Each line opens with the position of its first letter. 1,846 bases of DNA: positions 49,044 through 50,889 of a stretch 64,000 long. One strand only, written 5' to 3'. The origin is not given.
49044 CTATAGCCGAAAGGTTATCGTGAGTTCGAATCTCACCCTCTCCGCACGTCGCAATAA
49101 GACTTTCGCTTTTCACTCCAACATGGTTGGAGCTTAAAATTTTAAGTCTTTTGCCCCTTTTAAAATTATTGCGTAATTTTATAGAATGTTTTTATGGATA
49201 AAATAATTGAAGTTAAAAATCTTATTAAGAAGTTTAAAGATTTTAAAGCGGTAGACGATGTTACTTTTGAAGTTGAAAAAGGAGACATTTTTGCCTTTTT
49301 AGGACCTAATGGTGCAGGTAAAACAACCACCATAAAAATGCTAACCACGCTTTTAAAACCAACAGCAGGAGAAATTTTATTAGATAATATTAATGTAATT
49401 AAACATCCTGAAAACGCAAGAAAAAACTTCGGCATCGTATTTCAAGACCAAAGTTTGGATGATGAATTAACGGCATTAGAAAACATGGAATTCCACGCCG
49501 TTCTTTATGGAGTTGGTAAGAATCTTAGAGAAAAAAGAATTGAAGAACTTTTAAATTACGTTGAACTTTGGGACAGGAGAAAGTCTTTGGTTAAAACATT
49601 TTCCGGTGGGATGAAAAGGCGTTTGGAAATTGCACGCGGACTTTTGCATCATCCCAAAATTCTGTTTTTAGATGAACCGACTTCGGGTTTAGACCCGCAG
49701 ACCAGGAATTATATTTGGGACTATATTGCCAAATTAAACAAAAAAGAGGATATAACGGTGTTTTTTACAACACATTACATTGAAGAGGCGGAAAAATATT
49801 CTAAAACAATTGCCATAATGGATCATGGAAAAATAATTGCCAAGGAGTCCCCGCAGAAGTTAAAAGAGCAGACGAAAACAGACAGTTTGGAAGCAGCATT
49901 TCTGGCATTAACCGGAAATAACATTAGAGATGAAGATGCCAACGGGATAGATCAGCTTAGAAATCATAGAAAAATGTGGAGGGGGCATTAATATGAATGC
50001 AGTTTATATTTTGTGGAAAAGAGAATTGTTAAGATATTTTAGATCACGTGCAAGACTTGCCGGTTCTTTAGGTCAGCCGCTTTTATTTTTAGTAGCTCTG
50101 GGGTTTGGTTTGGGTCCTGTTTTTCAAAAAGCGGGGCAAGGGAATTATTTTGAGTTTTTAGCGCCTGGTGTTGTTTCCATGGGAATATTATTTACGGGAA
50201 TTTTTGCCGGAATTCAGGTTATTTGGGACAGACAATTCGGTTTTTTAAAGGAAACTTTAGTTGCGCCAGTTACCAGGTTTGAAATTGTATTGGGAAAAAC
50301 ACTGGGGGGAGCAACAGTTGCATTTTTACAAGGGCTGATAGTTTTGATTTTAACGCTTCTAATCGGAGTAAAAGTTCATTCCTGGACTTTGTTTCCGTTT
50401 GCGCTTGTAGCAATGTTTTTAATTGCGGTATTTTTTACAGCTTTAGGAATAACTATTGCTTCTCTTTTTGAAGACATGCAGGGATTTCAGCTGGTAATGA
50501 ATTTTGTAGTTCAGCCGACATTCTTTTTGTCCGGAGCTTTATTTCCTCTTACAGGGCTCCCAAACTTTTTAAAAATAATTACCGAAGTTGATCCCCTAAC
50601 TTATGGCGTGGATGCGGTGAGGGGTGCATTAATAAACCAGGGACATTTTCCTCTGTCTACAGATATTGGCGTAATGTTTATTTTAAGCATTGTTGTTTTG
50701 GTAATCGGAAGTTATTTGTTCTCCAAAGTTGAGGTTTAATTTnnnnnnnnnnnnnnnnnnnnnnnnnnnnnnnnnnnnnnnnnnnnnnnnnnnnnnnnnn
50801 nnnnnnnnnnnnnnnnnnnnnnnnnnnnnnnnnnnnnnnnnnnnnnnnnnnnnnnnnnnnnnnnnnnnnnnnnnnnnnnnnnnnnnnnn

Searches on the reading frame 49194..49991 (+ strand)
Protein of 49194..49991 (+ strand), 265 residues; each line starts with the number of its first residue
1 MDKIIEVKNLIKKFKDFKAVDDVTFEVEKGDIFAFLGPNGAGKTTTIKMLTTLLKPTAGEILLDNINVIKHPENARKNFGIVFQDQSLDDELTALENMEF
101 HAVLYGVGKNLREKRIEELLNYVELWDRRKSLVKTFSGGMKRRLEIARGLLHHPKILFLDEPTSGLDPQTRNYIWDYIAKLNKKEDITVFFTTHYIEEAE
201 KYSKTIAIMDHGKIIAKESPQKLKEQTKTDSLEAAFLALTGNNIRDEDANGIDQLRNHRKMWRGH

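Call 57: search_protein_families(library=pfam, proteins=[window:49194-49991:+], max_evalue=0.001)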
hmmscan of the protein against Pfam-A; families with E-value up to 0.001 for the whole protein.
window:49194-49991:+ (265 aa): 8 families
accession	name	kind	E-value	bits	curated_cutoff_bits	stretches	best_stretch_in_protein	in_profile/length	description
PF00005.33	ABC_tran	-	3.3e-36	125.3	25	1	21-164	2-137/137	ABC transporter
PF13304.12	AAA_21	-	2.1e-09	38.3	27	1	136-194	238-298/304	AAA domain, putative AbiEii toxin, Type IV TA system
PF13175.12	AAA_15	-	6.1e-06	26.5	32.1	1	15-231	9-191/374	AAA ATPase domain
PF13476.12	AAA_23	-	1.6e-05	26.1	27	1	15-63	5-52/201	AAA domain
PF02463.25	SMC_N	-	3.6e-05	23.7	40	1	11-209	7-212/220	RecF/RecN/SMC N terminal domain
PF03215.21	Rad17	-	0.00029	21.3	23.8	1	15-114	29-132/186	Rad17 P-loop domain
PF13166.12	AAA_13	-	0.0005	19.3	36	0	153-198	526-573/713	AAA domain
PF13555.12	AAA_29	-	0.00053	20.1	27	1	20-58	12-50/61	P-loop containing region of AAA domain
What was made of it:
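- On Classical C39 bacteriocin-processing peptidase (PF03412, PCAT N-terminal domain): The only ABC genes found, at 49194..50739, are ABC-2 type and 16 kb away (call 57).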

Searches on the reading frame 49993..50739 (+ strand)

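Call 57: search_protein_families(library=pfam, proteins=[window:49993-50739:+], max_evalue=0.001)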
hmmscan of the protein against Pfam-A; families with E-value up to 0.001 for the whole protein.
window:49993-50739:+ (248 aa): 3 families
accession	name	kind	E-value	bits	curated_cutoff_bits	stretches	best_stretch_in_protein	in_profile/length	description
PF01061.29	ABC2_membrane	-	1.3e-37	129.8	26.9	1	4-213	3-210/211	ABC-2 type transporter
PF12698.13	ABC2_membrane_3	-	2e-19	70.3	31.6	1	48-240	156-346/347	ABC-2 family transporter protein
PF12679.13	ABC2_membrane_2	-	7.2e-08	32.5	27.2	1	68-247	81-282/283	ABC-2 family transporter protein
